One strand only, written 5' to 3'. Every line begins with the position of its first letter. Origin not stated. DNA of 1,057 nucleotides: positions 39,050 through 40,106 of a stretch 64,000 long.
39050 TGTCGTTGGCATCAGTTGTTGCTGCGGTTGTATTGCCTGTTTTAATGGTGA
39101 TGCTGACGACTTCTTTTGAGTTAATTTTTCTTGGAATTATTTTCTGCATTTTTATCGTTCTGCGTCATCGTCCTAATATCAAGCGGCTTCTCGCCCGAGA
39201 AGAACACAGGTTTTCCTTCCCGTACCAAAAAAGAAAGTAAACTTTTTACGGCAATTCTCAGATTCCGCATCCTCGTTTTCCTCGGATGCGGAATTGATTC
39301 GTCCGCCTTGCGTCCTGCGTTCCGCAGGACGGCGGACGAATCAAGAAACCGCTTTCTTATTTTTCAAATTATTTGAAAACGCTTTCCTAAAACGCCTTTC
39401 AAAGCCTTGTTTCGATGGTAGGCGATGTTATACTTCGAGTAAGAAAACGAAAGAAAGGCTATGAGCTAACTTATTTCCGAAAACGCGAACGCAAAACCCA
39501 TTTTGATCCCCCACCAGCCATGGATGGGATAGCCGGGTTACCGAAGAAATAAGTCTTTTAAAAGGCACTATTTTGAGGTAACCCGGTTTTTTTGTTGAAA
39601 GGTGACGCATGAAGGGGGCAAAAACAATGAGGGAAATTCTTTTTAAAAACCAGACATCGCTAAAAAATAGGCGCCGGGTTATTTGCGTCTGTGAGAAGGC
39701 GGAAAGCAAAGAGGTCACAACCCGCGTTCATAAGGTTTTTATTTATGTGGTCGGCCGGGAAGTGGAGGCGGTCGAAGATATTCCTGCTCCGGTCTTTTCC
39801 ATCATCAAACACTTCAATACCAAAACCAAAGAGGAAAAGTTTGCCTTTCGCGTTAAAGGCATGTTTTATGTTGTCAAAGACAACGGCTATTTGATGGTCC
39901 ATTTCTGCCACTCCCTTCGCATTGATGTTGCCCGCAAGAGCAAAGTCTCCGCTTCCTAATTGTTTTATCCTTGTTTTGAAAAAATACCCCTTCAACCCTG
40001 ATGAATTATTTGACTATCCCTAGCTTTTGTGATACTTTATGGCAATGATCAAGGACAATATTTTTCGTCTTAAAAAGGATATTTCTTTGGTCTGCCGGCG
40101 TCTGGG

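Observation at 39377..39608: Structured 5' leader with mutually exclusive terminator/antiterminator pairing upstream of a small unknown ORF: candidate riboswitch or attenuator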

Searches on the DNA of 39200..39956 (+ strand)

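Call 4: search_rna_families(source=window, start=39200, end=39700, threshold=evalue, max_evalue=10, show_alignments=5)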
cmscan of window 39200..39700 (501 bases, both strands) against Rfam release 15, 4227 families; matches with E-value up to 10: 9.
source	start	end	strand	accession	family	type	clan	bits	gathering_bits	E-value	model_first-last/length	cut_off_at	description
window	39293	39347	+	RF04230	mir-9261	Gene; miRNA;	-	24.4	86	0.014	1-92/92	no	mir-9261 microRNA precursor family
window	39295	39341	-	RF04230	mir-9261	Gene; miRNA;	-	22.4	86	0.05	1-92/92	no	mir-9261 microRNA precursor family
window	39454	39545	+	RF01051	c-di-GMP-I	Cis-reg; riboswitch;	CL00126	18.4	35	0.35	1-87/87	no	c-di-GMP-I riboswitch aptamer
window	39336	39394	-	RF00639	mir-515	Gene; miRNA;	CL00096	17.1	68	1.7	16-73/87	no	mir-515 microRNA precursor family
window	39344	39402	-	RF02948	cow-rumen-4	Gene; sRNA;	-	16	48.5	7.6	1-64/64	no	cow-rumen-4 RNA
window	39278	39364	-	RF04121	mir-1289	Gene; miRNA;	-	15.4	66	4.3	1-91/91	no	mir-1289 microRNA precursor family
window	39301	39374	-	RF02856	30_292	Gene; sRNA;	-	15.1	112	4.6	1-115/115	no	Leptospira sRNA 30_292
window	39291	39347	+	RF04062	MIR949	Gene; miRNA;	-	14.5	100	8.5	1-106/106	no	MIR949 microRNA precursor family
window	39295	39343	+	RF01259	snR63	Gene; snRNA; snoRNA; CD-box;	CL00061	9.6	50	5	116-171/255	no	Small nucleolar RNA snR63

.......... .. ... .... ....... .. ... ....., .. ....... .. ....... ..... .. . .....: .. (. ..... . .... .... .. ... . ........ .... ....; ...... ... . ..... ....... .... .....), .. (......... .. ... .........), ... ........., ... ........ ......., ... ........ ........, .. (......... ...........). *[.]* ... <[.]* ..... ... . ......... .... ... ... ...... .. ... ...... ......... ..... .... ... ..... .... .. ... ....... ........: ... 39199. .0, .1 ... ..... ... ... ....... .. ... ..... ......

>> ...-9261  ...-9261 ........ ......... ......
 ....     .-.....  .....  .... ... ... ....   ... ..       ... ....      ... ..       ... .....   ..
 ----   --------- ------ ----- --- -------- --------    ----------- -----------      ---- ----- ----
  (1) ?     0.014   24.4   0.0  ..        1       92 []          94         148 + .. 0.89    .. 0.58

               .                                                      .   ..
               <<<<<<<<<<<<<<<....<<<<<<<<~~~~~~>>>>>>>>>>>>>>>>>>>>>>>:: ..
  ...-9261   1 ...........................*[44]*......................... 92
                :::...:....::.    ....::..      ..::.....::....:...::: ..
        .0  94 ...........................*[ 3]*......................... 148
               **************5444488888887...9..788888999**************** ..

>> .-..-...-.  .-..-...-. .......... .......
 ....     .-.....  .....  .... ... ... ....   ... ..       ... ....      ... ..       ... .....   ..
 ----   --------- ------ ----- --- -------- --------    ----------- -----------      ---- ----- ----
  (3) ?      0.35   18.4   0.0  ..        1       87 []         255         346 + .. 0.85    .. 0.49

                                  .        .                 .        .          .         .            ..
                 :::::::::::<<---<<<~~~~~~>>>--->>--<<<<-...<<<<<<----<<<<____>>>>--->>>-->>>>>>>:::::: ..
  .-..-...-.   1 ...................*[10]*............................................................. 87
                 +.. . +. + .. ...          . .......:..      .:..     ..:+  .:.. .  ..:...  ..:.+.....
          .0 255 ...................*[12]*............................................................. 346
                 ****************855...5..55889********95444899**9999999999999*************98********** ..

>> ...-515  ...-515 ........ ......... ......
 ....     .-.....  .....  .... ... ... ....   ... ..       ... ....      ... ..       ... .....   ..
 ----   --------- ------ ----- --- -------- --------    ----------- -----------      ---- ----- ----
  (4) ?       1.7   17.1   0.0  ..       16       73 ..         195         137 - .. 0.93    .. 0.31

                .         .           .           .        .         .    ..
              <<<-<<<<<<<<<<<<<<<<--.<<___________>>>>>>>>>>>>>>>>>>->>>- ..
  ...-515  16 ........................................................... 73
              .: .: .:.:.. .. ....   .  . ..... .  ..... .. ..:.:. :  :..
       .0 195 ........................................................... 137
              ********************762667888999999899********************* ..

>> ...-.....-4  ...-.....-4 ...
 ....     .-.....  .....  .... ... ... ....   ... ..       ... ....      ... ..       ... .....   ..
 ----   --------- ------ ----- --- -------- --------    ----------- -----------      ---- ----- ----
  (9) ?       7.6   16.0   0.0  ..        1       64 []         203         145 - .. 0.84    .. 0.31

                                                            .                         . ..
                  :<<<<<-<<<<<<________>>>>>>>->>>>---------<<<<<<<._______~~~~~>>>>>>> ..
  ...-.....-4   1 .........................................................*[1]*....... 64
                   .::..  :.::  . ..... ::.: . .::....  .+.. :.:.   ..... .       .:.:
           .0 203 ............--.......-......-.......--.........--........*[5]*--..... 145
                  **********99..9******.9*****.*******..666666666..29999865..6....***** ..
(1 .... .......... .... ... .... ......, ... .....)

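Call 34: search_with_rna_model(model_id=R1, sources=[window, L001, L002, L003, L004, L005, L006, L007, L008, L009, L010, L011, L012, L013, L014, L015, L016, L017, L018, L019, L020, L021, L022, L023, L024, L025, L026, L027, L028, L029, L030, L031, L032, L033, L034, L035, L036, L037, L038, L039, L040, L041, L042, L043, L044, L045, L046, L047, L048, L049, L050, L051, L052, L053, L054, L055, L056, L057, L058, L059, L060, L061, L062, L063, L064, L065, L066, L067, L068, L069, L070, L071, L072, L073, L074, L075, L076, L077, L078, L079, L080, L081, L082, L083], max_evalue=10, show_alignments=0)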
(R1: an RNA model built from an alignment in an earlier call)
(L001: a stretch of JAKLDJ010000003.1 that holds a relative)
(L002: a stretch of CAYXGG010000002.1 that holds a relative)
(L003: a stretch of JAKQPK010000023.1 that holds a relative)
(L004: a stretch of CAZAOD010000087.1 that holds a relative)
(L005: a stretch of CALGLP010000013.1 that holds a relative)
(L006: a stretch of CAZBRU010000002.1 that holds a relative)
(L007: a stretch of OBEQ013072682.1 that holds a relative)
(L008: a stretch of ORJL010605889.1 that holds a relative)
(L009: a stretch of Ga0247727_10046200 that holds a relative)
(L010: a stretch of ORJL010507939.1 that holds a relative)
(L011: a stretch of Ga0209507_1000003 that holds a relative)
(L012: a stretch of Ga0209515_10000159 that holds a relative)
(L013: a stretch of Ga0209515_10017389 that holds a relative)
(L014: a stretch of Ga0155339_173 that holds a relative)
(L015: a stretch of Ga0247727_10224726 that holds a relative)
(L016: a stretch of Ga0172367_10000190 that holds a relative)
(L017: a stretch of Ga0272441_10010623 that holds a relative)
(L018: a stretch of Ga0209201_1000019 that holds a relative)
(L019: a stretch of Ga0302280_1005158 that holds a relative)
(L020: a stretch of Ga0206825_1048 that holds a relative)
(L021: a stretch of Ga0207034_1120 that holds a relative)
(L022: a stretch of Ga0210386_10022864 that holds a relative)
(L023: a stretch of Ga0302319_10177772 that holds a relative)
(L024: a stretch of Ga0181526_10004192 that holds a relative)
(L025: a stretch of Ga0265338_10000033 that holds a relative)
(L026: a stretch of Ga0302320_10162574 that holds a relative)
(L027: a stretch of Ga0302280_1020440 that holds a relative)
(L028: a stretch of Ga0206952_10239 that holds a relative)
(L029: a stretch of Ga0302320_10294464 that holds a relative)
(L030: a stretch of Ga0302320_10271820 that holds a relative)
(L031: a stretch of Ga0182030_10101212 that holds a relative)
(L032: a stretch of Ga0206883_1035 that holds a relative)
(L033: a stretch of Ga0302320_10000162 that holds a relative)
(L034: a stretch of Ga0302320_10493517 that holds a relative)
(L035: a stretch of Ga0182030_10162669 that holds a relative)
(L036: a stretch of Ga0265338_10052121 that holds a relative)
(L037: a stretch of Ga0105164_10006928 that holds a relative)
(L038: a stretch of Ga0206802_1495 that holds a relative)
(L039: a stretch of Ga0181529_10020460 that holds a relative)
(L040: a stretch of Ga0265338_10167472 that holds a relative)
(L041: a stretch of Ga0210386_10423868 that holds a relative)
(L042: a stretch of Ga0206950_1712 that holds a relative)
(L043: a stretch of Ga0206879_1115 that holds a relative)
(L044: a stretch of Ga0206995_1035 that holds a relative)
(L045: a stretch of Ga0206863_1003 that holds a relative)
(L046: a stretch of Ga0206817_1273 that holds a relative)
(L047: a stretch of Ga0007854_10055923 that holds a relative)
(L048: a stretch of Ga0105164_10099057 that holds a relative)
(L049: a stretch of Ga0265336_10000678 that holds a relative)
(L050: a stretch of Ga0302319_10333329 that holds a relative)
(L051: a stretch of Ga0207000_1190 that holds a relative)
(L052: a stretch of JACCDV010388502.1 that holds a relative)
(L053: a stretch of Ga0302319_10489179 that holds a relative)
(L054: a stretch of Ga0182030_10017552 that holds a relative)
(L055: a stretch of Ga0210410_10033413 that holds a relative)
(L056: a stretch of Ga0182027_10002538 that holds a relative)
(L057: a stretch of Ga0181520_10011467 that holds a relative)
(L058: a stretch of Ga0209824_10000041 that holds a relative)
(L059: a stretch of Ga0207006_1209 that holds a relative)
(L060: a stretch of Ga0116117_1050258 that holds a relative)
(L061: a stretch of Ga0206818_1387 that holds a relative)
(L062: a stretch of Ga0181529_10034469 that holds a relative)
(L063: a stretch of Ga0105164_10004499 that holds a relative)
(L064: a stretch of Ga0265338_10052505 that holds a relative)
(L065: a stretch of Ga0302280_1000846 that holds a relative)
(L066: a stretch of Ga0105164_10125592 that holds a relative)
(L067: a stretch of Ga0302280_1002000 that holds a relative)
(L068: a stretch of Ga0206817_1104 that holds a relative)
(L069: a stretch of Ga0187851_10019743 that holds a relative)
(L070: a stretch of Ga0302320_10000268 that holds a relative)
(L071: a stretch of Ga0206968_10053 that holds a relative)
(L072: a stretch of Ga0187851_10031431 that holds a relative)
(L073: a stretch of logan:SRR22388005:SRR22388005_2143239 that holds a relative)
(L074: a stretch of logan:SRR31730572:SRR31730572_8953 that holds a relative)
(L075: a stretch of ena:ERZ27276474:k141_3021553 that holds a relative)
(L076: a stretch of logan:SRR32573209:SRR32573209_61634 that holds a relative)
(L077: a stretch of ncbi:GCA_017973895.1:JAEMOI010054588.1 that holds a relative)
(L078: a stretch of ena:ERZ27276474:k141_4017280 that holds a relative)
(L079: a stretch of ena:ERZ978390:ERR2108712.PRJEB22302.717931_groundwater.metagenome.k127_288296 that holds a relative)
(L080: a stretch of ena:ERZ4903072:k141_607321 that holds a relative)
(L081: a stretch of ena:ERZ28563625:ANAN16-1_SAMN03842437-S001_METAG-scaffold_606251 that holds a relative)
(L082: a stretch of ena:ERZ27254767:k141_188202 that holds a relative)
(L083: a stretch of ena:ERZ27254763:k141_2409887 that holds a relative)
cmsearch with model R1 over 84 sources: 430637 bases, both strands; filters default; matches with E-value up to 10: 21.
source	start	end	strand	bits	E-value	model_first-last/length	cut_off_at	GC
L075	1838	1926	+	109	3.2e-30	1-88/88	no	0.47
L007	111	197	+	108.5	4.4e-30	1-88/88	no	0.48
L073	1320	1406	+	108.5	4.6e-30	1-88/88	no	0.47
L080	126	213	+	105.3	4.6e-29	1-88/88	no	0.48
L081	113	200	+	105.3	4.6e-29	1-88/88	no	0.48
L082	198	285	+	105.3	4.6e-29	1-88/88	no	0.48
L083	103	190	+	105.3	4.6e-29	1-88/88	no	0.48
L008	1197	1286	+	103.8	1.3e-28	1-88/88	no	0.46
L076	2048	2136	+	103.4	1.8e-28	1-88/88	no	0.48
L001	5828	5915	+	102.9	2.6e-28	1-88/88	no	0.51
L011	2828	2915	+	102.9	2.6e-28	1-88/88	no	0.51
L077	319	408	+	102.1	4.4e-28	1-88/88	no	0.49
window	39467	39555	+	100.6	1.3e-27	1-88/88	no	0.47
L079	111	197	+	99.2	3.6e-27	1-88/88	no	0.49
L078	403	491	+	98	8.8e-27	1-88/88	no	0.48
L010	2717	2807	+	97.5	1.2e-26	1-88/88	no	0.49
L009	2827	2918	+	96.9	1.9e-26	1-88/88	no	0.5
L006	5845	5933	+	94.3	1.3e-25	1-88/88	no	0.46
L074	2845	2937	+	86.4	3.6e-23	1-88/88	no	0.46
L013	3546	3628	+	16.2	0.33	1-88/88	no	0.52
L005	5887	5968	+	12.7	4.2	1-88/88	no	0.52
